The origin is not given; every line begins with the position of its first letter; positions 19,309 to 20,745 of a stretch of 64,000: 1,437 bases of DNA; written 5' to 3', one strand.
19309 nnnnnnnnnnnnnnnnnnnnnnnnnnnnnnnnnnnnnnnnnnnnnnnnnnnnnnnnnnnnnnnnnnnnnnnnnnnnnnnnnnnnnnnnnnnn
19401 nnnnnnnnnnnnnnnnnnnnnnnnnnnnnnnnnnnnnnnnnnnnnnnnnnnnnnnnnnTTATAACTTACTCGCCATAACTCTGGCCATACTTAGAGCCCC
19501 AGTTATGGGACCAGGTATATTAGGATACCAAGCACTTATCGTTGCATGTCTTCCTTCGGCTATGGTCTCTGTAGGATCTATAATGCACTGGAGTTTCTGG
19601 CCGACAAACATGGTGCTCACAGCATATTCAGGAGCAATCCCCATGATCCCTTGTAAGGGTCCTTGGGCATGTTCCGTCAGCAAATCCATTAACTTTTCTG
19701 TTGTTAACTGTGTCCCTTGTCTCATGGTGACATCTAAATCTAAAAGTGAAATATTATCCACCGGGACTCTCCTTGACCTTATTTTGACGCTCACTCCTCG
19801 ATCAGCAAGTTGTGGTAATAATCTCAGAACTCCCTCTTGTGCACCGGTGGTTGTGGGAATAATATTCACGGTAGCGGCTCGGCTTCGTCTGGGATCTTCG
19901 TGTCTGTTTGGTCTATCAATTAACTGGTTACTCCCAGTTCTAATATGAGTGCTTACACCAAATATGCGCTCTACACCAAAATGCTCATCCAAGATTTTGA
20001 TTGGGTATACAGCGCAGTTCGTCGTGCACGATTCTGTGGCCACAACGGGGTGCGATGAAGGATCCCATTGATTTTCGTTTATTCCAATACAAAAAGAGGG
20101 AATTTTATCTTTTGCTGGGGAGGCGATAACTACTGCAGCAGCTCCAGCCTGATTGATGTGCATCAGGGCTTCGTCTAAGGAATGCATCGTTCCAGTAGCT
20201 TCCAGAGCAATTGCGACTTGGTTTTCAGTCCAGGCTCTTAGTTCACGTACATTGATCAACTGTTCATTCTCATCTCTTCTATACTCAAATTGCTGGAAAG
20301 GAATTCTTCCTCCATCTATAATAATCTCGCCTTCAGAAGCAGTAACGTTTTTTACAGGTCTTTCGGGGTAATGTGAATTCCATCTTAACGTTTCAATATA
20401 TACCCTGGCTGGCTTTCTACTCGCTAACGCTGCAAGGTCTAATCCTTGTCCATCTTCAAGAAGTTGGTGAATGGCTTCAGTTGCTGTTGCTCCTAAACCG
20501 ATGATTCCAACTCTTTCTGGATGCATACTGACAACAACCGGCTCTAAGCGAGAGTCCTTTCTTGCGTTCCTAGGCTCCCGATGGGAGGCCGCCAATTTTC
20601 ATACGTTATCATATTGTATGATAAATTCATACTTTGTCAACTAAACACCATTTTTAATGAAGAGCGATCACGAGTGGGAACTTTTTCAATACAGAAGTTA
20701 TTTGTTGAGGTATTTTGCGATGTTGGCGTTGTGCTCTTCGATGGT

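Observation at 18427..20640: Lower-GC three-gene cassette upstream of rpoB: divergent GAPDH-like dehydrogenase, RHH-nucleotidyltransferase fusion, small acidic ORF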

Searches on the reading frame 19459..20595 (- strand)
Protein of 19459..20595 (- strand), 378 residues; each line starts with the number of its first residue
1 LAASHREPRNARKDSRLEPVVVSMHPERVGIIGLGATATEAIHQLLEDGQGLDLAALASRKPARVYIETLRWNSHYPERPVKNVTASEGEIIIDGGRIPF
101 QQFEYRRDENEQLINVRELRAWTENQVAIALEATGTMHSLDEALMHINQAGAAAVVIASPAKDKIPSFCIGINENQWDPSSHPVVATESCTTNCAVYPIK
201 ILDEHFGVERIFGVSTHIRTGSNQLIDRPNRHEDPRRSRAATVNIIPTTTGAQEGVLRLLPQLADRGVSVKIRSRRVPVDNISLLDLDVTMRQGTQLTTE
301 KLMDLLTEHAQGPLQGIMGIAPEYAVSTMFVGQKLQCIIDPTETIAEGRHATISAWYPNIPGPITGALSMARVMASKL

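Call 3: search_protein_families(library=pfam, proteins=[window:19459-20595:-], max_evalue=1)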
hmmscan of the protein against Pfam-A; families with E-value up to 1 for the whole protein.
window:19459-20595:- (378 aa): 4 families
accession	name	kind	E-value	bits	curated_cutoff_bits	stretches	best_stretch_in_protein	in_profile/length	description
PF02800.25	Gp_dh_C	-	1e-26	93.9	24.4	1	199-357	5-158/158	Glyceraldehyde 3-phosphate dehydrogenase, C-terminal domain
PF01408.29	GFO_IDH_MocA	-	0.028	15.6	24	1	28-65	2-39/120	Oxidoreductase family, NAD-binding Rossmann fold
PF00107.32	ADH_zinc_N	-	0.12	12.7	31.8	1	117-168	48-100/129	Zinc-binding dehydrogenase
PF00044.30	Gp_dh_N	-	0.19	12.5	31.7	1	28-138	2-99/101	Glyceraldehyde 3-phosphate dehydrogenase, NAD binding domain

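Call 4: search_protein_families(library=ncbifam, proteins=[window:19459-20595:-], max_evalue=1)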
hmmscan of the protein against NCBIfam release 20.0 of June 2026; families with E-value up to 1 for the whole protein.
window:19459-20595:- (378 aa): 12 families
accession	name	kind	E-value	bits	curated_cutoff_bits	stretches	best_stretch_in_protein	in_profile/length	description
TIGR01534.1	GAPDH-I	equivalog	1.1e-54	185.9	367.2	1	28-359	1-320/330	type I glyceraldehyde-3-phosphate dehydrogenase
NF005830.0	PRK07729.1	equivalog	8.1e-53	179.5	546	1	28-374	4-330/343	glyceraldehyde-3-phosphate dehydrogenase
NF033735.1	G3PDH_Arsen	exception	9.1e-44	150.2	450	1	29-360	1-312/323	ArsJ-associated glyceraldehyde-3-phosphate dehydrogenase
NF005641.0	PRK07403.1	equivalog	3.9e-42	144.7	616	1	28-377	3-335/337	type I glyceraldehyde-3-phosphate dehydrogenase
NF006139.0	PRK08289.1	equivalog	1.6e-36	125.9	431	1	128-364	229-459/480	glyceraldehyde-3-phosphate dehydrogenase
NF010058.0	PRK13535.1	equivalog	2.9e-36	125.3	539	1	115-351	79-309/339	erythrose-4-phosphate dehydrogenase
NF006512.0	PRK08955.1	equivalog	8.9e-36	123.9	563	1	120-373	84-329/334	glyceraldehyde-3-phosphate dehydrogenase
TIGR01532.1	E4PD_g-proteo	equivalog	3.6e-34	118.5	530.55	1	118-359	81-315/325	erythrose-4-phosphate dehydrogenase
NF011954.0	PRK15425.1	equivalog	9.4e-33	113.7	662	1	121-362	84-317/331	glyceraldehyde-3-phosphate dehydrogenase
NF011456.0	PRK14874.1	equivalog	0.0001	21.5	223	1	111-216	51-156/346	aspartate-semialdehyde dehydrogenase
NF009825.0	PRK13302.1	equivalog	0.00036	20.1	253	1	23-66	3-46/271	aspartate dehydrogenase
TIGR00274.1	TIGR00274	equivalog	0.14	11.2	302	1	92-166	93-168/291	N-acetylmuramic acid 6-phosphate etherase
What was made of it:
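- On Type I phosphorylating GAPDH: Gp_dh_C passes at 93.9 bits (calls 3, 4).
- On Erythrose-4-phosphate dehydrogenase (Epd): TIGR01532 scores 118 bits against 530 (call 4).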

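Call 10: find_homologous_proteins(query=window:19459-20526:-)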
Query window:19459-20526:- (355 aa): 1295 proteins with E <= 0.001 among 8000 candidates; the best 120 are listed.
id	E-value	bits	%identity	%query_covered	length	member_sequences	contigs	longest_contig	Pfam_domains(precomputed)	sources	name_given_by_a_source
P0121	4.1e-234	794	100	100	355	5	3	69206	PF02800.26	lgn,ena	-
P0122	7.4e-101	356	50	99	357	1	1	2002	PF02800.26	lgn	-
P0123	2.3e-100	354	49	100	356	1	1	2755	PF02800.26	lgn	-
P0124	1.2e-42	165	34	94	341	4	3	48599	PF02800.26,PF00044.31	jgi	-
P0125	1.2e-41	161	34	99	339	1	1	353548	PF02800.26,PF00044.31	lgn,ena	-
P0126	1.3e-41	161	32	99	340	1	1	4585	PF02800.26,PF00044.31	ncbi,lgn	ncbi:MAG: type I glyceraldehyde-3-phosphate dehydrogenase [Chloroflexota bacterium]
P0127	2.0e-41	160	40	72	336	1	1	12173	PF02800.26,PF00044.31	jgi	jgi:glyceraldehyde 3-phosphate dehydrogenase (phosphorylating)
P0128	2.1e-41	160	32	98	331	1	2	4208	PF02800.26,PF00044.31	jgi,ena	-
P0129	2.6e-41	160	32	99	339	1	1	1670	PF02800.26,PF00044.31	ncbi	-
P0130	4.8e-41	159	33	98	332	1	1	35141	PF02800.26,PF00044.31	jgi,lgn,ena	-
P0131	6.5e-41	159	30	99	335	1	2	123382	PF02800.26,PF00044.31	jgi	jgi:glyceraldehyde 3-phosphate dehydrogenase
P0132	8.0e-41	159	34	94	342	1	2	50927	PF02800.26,PF00044.31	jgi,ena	-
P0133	1.0e-40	158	32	94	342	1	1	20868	PF02800.26,PF00044.31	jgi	-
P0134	1.4e-40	158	39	68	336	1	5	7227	PF02800.26,PF00044.31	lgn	-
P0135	1.4e-40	158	32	99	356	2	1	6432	PF02800.26,PF00044.31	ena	-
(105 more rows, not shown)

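Call 11: find_encoding_contigs(protein=P0122, flank=5000, max_places=4)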
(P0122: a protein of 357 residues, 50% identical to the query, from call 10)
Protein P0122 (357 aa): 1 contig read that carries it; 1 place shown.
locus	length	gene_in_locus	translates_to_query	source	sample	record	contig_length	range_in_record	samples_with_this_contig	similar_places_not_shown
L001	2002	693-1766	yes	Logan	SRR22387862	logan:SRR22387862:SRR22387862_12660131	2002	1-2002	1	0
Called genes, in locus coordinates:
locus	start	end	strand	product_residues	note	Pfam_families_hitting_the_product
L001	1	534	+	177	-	?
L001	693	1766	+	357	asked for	PF02800:Gp_dh_C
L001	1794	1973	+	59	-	-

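Call 12: find_encoding_contigs(protein=P0123, flank=5000, max_places=4)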
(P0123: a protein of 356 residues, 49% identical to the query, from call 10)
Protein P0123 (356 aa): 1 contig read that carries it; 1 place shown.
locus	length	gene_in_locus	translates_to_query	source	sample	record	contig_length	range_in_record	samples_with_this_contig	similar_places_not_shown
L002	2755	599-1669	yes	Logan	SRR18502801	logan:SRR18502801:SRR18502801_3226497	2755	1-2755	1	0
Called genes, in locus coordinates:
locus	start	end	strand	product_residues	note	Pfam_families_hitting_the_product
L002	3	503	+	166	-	?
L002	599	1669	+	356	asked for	PF02800:Gp_dh_C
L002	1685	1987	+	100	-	-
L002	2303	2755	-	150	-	?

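Call 28: search_solved_structures(query=window:19459-20526:-, max_evalue=1e-10, show_alignments=2)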
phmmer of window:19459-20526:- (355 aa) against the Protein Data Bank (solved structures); distinct sequences matched with E-value up to 1e-10: 140 (the best 60 are shown).
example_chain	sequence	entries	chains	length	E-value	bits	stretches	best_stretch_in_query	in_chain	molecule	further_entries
4dib_A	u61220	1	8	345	1.1e-43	153.1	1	6-339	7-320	Glyceraldehyde 3-phosphate dehydrogenase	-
8wwz_A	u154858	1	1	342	3.7e-42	148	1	57-352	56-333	Glyceraldehyde-3-phosphate dehydrogenase 2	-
1gd1_O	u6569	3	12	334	7.1e-42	147.1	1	95-354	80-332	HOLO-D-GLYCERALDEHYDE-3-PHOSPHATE DEHYDROGENASE | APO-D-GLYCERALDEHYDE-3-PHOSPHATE DEHYDROGENASE | Glyceraldehyde-3-phosphate dehydrogenase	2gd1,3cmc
1dbv_O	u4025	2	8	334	2.7e-41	145.2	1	95-354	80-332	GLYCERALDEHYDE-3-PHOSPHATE DEHYDROGENASE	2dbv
3dbv_O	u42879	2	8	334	3e-41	145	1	95-354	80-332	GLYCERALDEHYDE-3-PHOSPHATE DEHYDROGENASE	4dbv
1npt_O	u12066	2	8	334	1.3e-40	142.9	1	95-354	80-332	Glyceraldehyde 3-phosphate dehydrogenase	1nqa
1nq5_O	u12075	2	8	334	1.8e-40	142.5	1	95-354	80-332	Glyceraldehyde 3-phosphate dehydrogenase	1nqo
1cer_O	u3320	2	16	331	3e-39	138.5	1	94-339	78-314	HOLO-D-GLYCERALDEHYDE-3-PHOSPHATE DEHYDROGENASE | Glyceraldehyde-3-phosphate dehydrogenase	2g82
8hrr_A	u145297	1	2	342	6.6e-39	137.3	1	5-355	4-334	Glyceraldehyde-3-phosphate dehydrogenase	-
8hrq_A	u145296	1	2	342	1.2e-38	136.4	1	5-355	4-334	Glyceraldehyde-3-phosphate dehydrogenase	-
1vc2_A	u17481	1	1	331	3.6e-38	134.9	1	6-340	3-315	Glyceraldehyde 3-Phosphate Dehydrogenase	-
8hrt_A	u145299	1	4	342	3.9e-38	134.8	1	5-355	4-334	Glyceraldehyde-3-phosphate dehydrogenase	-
8hrs_A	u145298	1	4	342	7.4e-38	133.9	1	5-355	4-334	Glyceraldehyde-3-phosphate dehydrogenase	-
2ep7_A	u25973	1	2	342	7.6e-38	133.8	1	98-337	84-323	Glyceraldehyde-3-phosphate dehydrogenase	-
8hro_A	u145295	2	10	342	8.9e-38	133.6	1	5-355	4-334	Glyceraldehyde-3-phosphate dehydrogenase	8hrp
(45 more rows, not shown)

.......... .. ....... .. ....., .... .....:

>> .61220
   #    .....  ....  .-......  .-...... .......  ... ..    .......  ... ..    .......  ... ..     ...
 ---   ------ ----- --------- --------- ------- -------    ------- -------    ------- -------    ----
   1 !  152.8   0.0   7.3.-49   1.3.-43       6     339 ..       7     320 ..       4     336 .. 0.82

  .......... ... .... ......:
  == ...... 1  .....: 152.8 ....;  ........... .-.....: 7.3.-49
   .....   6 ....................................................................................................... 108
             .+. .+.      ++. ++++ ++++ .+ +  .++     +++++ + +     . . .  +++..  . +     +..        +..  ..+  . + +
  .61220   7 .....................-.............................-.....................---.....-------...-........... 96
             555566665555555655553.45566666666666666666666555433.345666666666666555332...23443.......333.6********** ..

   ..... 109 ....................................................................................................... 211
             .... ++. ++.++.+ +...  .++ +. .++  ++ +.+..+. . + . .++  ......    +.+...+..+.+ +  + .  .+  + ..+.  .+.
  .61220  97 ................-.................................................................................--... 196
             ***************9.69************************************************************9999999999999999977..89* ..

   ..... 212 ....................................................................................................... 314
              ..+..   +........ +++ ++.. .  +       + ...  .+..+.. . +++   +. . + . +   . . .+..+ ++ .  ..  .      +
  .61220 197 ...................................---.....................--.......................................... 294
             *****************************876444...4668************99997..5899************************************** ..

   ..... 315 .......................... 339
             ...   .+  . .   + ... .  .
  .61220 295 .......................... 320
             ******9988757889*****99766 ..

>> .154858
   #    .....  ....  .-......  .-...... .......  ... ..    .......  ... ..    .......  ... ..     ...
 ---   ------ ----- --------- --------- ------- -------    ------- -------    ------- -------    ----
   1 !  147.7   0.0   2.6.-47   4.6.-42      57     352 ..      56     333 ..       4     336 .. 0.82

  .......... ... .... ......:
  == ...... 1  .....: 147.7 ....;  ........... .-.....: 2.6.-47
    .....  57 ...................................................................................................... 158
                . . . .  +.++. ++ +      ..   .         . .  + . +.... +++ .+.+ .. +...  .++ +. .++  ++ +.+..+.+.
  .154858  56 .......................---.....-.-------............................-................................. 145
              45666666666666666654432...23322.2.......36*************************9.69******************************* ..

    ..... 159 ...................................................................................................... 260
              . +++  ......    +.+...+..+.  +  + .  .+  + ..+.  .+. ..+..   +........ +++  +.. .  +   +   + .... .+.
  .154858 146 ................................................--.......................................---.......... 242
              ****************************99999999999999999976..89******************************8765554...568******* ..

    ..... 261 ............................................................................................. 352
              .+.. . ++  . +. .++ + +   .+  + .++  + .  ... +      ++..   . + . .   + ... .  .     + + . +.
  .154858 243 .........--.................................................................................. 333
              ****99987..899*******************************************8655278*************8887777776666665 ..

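Call 32: find_encoding_contigs(protein=P0121, flank=3000, max_places=5)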
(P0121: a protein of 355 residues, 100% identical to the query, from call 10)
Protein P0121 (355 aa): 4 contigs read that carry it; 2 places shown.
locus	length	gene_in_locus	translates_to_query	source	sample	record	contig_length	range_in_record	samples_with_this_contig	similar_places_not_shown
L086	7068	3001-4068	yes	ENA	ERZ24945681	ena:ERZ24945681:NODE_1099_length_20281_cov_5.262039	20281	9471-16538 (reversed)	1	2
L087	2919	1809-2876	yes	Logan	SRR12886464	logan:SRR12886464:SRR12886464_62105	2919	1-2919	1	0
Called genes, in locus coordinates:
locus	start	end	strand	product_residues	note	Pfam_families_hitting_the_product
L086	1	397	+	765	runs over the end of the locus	-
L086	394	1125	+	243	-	PF04203:Sortase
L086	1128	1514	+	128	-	PF03652:RuvX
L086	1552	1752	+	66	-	-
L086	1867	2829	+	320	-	PF02618:YceG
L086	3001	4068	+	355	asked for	PF02800:Gp_dh_C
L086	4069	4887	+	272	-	PF00483:NTP_transferase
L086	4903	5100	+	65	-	-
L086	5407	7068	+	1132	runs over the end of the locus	PF04563:RNA_pol_Rpb2_1, PF04561:RNA_pol_Rpb2_2, PF04565:RNA_pol_Rpb2_3, PF10385:RNA_pol_Rpb2_45, PF00562:RNA_pol_Rpb2_6, PF04560:RNA_pol_Rpb2_7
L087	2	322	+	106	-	?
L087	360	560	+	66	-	-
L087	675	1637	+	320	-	PF02618:YceG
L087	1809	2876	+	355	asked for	PF02800:Gp_dh_C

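Call 47: search_protein_representatives(protein=window:19459-20526:-)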
Query: 355 residues. Proteins with E-value up to 0.001 (for the whole library): 4591; up to 1e-10: 1963; up to 1e-30: 74. The best 150 are listed.
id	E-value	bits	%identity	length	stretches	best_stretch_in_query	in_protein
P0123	7.4e-101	354.2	50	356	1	1-351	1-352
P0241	3.7e-68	246.7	29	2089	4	98-339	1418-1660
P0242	5.5e-52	193.5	33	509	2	127-341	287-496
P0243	3.3e-45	171.2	34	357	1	6-348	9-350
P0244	7.5e-42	160.2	30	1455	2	3-349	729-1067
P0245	3.0e-40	154.9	34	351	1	5-342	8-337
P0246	3.4e-40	154.8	37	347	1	6-339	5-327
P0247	2.5e-38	148.6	35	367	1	4-338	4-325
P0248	2.7e-38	148.5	34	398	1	47-344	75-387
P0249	1.0e-37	146.6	34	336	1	4-341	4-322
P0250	1.1e-37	146.5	30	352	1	14-347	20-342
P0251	2.0e-37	145.6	32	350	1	6-350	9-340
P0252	2.4e-37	145.4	37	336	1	98-343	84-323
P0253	9.7e-37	143.4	38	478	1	97-355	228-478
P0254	2.4e-36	142.1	31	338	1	7-349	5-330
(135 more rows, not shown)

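Call 87: predict_structure(alignment_id=A3)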
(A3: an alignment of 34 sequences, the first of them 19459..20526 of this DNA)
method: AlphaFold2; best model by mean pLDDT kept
length: 355 residues; sequences in the alignment: 34
mean_pLDDT: 88.2   pTM: 0.87
mean pLDDT of the five models: 88.2, 87.6, 86.9, 86.8, 86.5
residues with pLDDT >= 90: 234; 70-90: 78; 50-70: 33; < 50: 10
segments of 3 or more residues with pLDDT < 50: 220-223
pLDDT, mean of each block of 10 residues (from residue 1): 90 90 88 94 88 79 95 94 78 80 95 84 90 93 96 96 95 98 98 71 52 50 65 97 96 74 96 96 98 96 87 97 98 93 96 95
secondary structure, 60 per line:
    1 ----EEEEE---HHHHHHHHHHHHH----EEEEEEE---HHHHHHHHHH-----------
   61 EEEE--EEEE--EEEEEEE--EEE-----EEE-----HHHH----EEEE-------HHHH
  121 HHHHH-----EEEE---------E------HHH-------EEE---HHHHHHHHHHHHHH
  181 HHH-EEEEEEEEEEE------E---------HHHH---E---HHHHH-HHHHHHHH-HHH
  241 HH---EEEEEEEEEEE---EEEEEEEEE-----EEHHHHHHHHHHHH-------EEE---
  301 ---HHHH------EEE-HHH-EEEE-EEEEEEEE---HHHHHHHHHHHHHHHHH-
elements in order: E5-9 H13-25 E30-36 H40-49 E61-64 E67-70 E73-79 E82-84 E90-92 H98-101 E106-109 H117-125 E131-134 E161-163 H167-183 E185-195 H212-215 H223-227 H229-236 H238-242 E246-256 E260-268 H276-287 E295-297 H304-307 E314-316 E322-325 E327-334 H338-354
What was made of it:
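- On Type I phosphorylating GAPDH: The Rossmann domain is still confidently folded (call 87).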
